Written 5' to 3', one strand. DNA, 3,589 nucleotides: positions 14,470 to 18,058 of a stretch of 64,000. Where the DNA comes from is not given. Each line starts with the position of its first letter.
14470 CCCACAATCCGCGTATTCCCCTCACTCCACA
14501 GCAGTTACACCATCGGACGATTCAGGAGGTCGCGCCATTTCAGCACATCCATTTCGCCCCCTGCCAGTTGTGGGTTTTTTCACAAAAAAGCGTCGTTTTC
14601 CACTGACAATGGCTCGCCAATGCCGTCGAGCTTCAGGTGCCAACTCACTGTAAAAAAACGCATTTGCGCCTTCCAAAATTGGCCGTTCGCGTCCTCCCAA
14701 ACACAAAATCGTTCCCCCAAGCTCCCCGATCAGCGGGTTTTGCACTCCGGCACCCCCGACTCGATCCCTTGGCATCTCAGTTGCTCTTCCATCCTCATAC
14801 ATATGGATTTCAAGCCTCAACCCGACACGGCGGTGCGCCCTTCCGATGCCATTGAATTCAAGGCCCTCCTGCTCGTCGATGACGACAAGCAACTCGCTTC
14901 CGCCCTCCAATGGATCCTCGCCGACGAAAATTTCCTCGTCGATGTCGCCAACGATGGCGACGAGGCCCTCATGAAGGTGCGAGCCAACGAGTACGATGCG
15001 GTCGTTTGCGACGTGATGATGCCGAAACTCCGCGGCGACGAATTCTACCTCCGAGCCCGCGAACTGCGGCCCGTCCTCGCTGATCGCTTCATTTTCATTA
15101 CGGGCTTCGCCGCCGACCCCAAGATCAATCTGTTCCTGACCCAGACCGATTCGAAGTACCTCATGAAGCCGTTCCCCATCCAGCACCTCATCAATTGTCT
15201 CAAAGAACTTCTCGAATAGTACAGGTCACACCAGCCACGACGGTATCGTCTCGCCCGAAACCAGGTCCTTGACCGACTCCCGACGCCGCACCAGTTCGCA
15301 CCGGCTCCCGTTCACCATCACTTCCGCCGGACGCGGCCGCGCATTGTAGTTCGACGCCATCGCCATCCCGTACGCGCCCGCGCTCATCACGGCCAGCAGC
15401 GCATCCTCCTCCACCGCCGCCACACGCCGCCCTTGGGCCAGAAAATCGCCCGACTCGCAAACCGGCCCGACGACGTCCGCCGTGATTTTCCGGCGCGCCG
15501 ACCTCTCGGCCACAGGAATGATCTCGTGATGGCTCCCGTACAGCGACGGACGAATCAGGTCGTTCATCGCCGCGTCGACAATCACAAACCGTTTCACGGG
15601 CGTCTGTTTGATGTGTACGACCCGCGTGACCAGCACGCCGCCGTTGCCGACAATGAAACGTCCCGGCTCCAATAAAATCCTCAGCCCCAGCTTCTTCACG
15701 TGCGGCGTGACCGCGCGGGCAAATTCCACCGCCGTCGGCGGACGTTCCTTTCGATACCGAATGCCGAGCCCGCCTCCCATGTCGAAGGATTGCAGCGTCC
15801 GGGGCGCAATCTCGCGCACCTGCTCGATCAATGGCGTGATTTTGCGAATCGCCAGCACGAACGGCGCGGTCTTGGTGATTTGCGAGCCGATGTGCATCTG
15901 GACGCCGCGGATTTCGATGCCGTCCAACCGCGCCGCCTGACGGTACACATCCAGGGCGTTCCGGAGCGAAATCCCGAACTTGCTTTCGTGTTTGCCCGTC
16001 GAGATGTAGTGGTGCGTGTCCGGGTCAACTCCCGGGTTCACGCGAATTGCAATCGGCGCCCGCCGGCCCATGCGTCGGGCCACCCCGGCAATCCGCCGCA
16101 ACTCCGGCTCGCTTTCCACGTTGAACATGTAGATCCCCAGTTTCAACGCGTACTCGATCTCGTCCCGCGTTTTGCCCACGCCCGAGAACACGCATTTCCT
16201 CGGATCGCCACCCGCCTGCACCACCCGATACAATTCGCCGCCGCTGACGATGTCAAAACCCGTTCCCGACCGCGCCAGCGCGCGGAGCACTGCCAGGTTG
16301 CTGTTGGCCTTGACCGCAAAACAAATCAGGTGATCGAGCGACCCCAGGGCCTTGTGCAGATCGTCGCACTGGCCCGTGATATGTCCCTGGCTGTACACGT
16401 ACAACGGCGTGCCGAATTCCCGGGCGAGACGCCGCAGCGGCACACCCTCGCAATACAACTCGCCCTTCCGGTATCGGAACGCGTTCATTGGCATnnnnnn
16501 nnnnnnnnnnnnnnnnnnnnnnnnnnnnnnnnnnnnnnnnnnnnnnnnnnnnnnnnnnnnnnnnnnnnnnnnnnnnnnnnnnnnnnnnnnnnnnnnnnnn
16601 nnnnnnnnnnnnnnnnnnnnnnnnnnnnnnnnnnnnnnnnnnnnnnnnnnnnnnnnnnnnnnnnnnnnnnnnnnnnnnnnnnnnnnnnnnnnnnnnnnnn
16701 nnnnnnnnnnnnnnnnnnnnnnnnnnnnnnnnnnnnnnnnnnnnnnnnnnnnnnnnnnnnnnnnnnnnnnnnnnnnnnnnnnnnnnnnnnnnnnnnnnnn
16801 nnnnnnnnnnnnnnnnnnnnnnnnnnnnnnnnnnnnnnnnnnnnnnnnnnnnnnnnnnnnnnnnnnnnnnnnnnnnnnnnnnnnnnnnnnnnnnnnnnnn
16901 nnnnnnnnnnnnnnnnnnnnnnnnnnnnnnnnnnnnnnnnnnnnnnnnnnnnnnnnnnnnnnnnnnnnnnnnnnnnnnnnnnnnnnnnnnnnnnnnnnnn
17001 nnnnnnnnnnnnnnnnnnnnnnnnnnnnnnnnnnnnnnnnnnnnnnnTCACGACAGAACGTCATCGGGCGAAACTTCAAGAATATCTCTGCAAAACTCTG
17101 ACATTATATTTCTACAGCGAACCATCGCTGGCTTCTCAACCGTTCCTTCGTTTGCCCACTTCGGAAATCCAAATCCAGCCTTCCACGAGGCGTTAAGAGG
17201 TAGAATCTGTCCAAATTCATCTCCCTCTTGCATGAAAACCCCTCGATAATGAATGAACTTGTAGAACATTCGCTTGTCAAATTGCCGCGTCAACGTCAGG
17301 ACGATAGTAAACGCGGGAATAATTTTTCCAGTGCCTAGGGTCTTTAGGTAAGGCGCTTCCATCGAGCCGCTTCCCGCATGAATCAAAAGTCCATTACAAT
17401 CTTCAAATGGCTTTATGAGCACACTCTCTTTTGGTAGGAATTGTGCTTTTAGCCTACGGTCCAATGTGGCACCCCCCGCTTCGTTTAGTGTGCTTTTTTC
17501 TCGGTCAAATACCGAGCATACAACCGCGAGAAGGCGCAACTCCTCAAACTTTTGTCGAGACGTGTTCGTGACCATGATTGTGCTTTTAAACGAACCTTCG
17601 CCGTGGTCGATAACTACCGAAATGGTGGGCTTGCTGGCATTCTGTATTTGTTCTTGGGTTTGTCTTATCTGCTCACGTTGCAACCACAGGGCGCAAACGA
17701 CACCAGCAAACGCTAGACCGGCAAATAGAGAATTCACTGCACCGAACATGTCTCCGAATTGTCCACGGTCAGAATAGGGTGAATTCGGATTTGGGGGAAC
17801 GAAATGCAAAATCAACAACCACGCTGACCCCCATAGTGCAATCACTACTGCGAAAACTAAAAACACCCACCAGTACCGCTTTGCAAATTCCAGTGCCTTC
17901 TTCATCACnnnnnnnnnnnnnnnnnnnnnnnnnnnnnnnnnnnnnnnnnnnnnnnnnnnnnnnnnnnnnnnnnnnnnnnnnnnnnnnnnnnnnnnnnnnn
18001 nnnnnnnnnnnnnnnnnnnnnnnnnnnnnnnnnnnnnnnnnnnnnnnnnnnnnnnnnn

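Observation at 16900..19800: Low-GC, repeat-flanked island carrying a four-gene operon (possible nuclease / wHTH protein / HEPN-motif protein / 2TM membrane protein): candidate undescribed defence or abortive-infection cassette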

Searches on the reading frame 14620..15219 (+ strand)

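Call 102: search_protein_families(library=pfam, proteins=[window:14620-15219:+], max_evalue=0.0001)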
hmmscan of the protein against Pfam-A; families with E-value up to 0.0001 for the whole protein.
window:14620-15219:+ (199 aa): 1 family
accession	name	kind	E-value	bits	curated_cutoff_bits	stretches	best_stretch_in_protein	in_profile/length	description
PF00072.30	Response_reg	-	1.5e-17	64.1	30.2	1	84-194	2-110/111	Response regulator receiver domain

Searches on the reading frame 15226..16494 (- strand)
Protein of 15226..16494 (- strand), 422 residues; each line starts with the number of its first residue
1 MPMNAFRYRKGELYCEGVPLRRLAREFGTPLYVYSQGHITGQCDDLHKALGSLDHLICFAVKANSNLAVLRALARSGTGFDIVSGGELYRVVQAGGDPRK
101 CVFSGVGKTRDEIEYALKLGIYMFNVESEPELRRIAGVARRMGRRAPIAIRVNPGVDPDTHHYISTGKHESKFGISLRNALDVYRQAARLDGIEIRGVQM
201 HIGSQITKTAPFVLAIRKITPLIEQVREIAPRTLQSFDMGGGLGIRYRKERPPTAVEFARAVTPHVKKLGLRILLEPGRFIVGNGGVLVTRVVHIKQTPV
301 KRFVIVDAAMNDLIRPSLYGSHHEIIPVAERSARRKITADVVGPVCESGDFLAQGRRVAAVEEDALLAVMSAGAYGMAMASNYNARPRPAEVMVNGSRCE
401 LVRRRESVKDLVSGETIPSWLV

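Call 102: search_protein_families(library=pfam, proteins=[window:15226-16494:-], max_evalue=0.0001)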
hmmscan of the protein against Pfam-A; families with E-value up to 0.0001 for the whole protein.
window:15226-16494:- (422 aa): 3 families
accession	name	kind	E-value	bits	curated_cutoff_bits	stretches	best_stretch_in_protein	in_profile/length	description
PF02784.22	Orn_Arg_deC_N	-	1.1e-65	221.8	23.4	1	37-283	2-247/247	Pyridoxal-dependent decarboxylase, pyridoxal binding domain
PF00278.28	Orn_DAP_Arg_deC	-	3e-26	91.9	23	1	32-373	2-95/95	Pyridoxal-dependent decarboxylase, C-terminal sheet domain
PF01168.26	Ala_racemase_N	-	1.6e-05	25.2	24.1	1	54-227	20-182/220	Alanine racemase, N-terminal domain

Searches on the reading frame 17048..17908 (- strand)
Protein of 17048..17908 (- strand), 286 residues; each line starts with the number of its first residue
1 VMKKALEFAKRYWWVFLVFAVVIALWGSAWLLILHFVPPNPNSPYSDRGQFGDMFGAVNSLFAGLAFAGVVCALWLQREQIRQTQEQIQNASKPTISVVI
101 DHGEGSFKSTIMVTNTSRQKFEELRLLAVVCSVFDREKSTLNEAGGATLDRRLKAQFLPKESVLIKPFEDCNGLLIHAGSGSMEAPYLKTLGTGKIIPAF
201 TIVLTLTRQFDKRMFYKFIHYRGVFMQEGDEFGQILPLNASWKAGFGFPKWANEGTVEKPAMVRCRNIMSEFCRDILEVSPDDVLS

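Call 3: search_protein_families(library=pfam, proteins=[window:17048-17908:-], max_evalue=1)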
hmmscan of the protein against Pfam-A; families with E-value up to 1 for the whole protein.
window:17048-17908:- (286 aa): 5 families
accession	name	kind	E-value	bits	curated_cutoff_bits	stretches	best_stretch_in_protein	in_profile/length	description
PF19560.4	DUF6082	-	5.3e-05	23.3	26.7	1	50-90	3-43/163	Family of unknown function (DUF6082)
PF03219.20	TLC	-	0.038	13.2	21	1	13-96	145-227/491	TLC ATP/ADP transporter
PF08395.17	7tm_7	-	0.13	11.9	26.6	1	11-88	25-102/370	7tm Chemosensory receptor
PF17020.10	DUF5097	-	0.17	12.7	29.7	0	147-171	28-52/119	Domain of unknown function (DUF5097)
PF07884.19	VKOR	-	0.43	11.2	27.5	0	42-76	47-75/134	Vitamin K epoxide reductase family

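Call 4: search_protein_families(library=padloc, proteins=[window:17048-17908:-], max_evalue=1)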
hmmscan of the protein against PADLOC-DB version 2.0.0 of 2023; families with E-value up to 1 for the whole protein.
window:17048-17908:- (286 aa): 0 families

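Call 5: search_protein_families(library=ncbifam, proteins=[window:17048-17908:-], max_evalue=1)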
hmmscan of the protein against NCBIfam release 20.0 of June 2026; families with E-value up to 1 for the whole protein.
window:17048-17908:- (286 aa): 0 families

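Call 25: find_homologous_proteins(query=window:17048-17908:-)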
Query window:17048-17908:- (286 aa): 93 proteins with E <= 0.001 among 1985 candidates.
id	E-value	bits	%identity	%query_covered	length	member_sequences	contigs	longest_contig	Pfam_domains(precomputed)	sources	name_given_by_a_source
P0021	4.3e-191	651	100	100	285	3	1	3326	-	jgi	jgi:hypothetical protein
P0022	1.4e-81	292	49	98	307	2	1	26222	-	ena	-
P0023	5.8e-35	139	67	33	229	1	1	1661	-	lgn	-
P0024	1.2e-15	76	34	51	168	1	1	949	PF19560.5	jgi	-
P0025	1.3e-15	75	41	39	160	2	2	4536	-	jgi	jgi:hypothetical protein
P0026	3.9e-15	74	55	26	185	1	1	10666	-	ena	-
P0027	6.9e-14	70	49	23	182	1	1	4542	-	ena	-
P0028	5.3e-13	67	47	27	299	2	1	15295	PF16872.11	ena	-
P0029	7.9e-13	66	54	24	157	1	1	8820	-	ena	-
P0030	2.6e-12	65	53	27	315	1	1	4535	PF19560.5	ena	-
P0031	5.2e-12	64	31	54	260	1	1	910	-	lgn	-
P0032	1.5e-11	62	51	27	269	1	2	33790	PF16872.11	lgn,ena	-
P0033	1.9e-11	62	47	27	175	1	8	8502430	-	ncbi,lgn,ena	-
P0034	2.7e-11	61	41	28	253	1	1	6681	PF15956.12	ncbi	-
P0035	2.9e-11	61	44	26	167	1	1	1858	-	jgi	jgi:hypothetical protein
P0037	4.3e-11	61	31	45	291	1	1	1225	PF16872.11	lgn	-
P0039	5.9e-11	60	41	24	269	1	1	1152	PF16872.11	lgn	-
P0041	8.0e-11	60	39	38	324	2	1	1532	PF16872.11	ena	-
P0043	1.5e-10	59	36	42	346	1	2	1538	PF16872.11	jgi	-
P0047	4.1e-10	57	42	33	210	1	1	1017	PF16872.11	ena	-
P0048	4.3e-10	57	33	53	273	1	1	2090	PF16872.11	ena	-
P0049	4.8e-10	57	36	37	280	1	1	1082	PF16872.11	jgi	-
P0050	5.1e-10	57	38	34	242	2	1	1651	PF15956.12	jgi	jgi:hypothetical protein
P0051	5.9e-10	57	47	26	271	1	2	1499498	PF16872.11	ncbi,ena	-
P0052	6.5e-10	57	47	27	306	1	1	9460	PF16872.11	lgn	-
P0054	1.0e-9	56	42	31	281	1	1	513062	PF16872.11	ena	-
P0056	1.3e-9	56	49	26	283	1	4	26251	PF16872.11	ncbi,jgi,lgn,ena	-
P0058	1.9e-9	55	45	27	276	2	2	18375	PF16872.11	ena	-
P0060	2.4e-9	55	52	20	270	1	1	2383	PF16872.11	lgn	-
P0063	2.8e-9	55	46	27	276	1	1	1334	PF16872.11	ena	-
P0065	3.9e-9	54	40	31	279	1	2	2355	PF16872.11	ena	-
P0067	4.5e-9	54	41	31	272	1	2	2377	PF16872.11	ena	-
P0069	7.3e-9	53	44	22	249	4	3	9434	PF16872.11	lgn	-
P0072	1.1e-8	53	45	27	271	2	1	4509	PF16872.11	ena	-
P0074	1.5e-8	52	35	41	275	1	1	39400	PF16872.11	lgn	-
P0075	1.6e-8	52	39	31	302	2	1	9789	PF16872.11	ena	-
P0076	1.9e-8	52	40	31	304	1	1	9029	PF16872.11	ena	-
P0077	2.2e-8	52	37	45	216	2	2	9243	PF15956.12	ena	-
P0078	3.0e-8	51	37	45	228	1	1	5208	PF15956.12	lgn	-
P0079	3.0e-8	51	38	31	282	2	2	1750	PF16872.11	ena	-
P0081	3.7e-8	51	40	40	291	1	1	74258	PF16872.11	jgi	-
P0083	6.4e-8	50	40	29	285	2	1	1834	PF16872.11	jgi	-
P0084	8.6e-8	50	41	26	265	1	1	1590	PF16872.11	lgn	-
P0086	1.2e-7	49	43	31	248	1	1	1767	PF15956.12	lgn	-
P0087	1.2e-7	49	57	16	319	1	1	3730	PF16872.11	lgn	-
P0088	2.0e-7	49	38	35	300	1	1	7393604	PF16872.11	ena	-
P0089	2.0e-7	48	42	30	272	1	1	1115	PF19560.5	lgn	-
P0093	5.9e-7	47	39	36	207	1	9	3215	PF15956.12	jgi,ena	-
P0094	6.7e-7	47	62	15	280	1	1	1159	PF16872.11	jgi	jgi:hypothetical protein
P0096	9.7e-7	46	48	21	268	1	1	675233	PF16872.11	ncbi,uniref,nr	ncbi:putative phage abortive infection protein [Kangiella spongicola]|uniref:Phage abortive infectio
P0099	1.6e-6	46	61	15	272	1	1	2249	PF16872.11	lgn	-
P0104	3.6e-6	44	33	48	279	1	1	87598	PF16872.11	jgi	jgi:hypothetical protein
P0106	4.5e-6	44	43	33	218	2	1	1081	PF15956.12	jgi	jgi:hypothetical protein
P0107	1.4e-5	42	34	33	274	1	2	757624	PF16872.11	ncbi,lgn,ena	-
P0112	4.2e-4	38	54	14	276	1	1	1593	PF16872.11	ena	-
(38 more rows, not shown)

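Call 27: find_encoding_contigs(protein=P0022, flank=8000, max_places=2)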
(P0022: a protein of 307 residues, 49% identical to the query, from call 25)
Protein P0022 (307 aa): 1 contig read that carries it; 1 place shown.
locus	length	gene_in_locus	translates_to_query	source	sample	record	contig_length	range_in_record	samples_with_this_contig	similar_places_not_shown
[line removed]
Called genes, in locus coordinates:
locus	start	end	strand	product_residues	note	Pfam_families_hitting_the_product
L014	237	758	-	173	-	PF13302:Acetyltransf_3, PF00583:Acetyltransf_1 (weak)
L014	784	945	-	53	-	-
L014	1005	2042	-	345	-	PF28530:DUF8426, PF04471:Mrr_cat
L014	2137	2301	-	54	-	-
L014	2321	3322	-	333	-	-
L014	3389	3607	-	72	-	-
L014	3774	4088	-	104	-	-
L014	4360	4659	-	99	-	-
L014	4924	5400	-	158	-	-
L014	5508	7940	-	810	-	PF12161:HsdM_N, PF02384:N6_Mtase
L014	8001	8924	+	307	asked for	-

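Call 28: find_encoding_contigs(protein=P0021, flank=8000, max_places=3)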
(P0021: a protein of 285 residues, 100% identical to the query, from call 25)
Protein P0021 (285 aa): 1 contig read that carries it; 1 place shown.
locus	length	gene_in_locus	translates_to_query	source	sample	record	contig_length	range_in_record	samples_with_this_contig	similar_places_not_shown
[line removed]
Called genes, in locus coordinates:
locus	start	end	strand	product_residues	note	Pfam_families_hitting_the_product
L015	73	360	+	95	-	-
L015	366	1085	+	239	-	-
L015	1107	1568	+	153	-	PF18736:pEK499_p136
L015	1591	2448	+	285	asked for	-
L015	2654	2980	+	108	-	-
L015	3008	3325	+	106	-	?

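Call 68: search_protein_families(library=phrogs, proteins=[window:17048-17908:-], max_evalue=0.01)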
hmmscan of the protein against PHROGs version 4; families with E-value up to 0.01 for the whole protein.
window:17048-17908:- (286 aa): 1 family
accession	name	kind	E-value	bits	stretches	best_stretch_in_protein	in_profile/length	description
phrog_8999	-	unknown function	1.4e-06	29.1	1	19-91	15-89/270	-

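Call 89: search_dna_similar(query=window:17048-17908:-, collection=plasmids, mode=protein, max_evalue=0.001, max_rows=12)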
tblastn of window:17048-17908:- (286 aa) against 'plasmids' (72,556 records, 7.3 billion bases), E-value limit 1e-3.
Records with a match: 2; places in all: 2; records where one place covers at least 80% of the query: 0.
Best place of each record, by identity: <60% 2.
By first word of the organism name: Klebsiella 1; Vibrio 1.
By predicted mobility (MOB-suite, as given by PLSDB): conjugative 1; non-mobilizable 1.
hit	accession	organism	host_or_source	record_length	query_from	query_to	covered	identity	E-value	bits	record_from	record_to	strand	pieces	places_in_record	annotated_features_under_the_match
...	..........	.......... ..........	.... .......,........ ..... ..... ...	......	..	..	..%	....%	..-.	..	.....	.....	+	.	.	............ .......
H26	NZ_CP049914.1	Vibrio sp. HDW18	Anodonta arcaeformis,single bacterial ...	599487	15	76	22%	38.1%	2e-4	50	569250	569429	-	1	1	putative phage abortive infection protein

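Call 96: search_solved_structures(query=window:17048-17908:-, max_evalue=1)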
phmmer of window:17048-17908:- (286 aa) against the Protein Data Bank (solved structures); distinct sequences matched with E-value up to 1: 1.
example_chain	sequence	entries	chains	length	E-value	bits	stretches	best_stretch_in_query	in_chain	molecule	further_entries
2mbg_A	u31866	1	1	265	0.96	11.7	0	159-224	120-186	RalA-binding protein 1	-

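Call 98: find_encoding_contigs(protein=P0028, flank=5000, max_places=1)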
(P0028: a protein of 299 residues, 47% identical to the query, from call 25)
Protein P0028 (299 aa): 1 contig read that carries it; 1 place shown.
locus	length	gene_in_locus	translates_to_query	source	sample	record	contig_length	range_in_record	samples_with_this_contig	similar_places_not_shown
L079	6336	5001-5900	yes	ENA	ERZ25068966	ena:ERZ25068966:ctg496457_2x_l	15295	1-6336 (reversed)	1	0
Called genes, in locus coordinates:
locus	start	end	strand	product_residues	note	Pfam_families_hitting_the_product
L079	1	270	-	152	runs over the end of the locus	PF01527:HTH_Tnp_1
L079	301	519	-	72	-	-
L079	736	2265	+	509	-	PF01555:N6_N4_Mtase, PF01170:UPF0020 (weak)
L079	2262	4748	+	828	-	PF13589:HATPase_c_3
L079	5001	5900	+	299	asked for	PF16872:putAbiC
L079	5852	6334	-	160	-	?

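Call 99: find_encoding_contigs(protein=P0032, flank=5000, max_places=1)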
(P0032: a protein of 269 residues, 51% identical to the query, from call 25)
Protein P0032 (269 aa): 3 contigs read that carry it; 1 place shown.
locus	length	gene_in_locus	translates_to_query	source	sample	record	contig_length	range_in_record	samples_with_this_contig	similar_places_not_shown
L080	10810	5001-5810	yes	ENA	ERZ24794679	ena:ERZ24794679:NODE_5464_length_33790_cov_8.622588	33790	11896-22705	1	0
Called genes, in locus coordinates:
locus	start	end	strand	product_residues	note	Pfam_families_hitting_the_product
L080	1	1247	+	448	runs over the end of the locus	PF00072:Response_reg (weak), PF00158:Sigma54_activat, PF14532:Sigma54_activ_2, PF07728:AAA_5 (weak), PF25601:AAA_lid_14, PF02954:HTH_8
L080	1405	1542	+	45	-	-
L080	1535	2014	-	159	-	PF06695:Sm_multidrug_ex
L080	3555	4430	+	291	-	PF03169:OPT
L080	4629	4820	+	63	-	-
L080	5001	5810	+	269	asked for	PF16872:putAbiC (weak)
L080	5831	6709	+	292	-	PF00892:EamA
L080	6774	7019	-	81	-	-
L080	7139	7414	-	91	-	PF01909:NTP_transf_2, PF18765:Polbeta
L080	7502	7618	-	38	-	-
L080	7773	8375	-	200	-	-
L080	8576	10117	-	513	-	PF13541:ChlI, PF05362:Lon_C (faint), PF00493:MCM (faint), PF01078:Mg_chelatase, PF07728:AAA_5 (weak), PF13335:Mg_chelatase_C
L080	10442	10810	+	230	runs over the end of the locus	PF08003:Methyltransf_9 (weak), PF01209:Ubie_methyltran, PF02353:CMAS (weak), PF13489:Methyltransf_23, PF13649:Methyltransf_25, PF13847:Methyltransf_31, PF08241:Methyltransf_11, PF08242:Methyltransf_12, +2 more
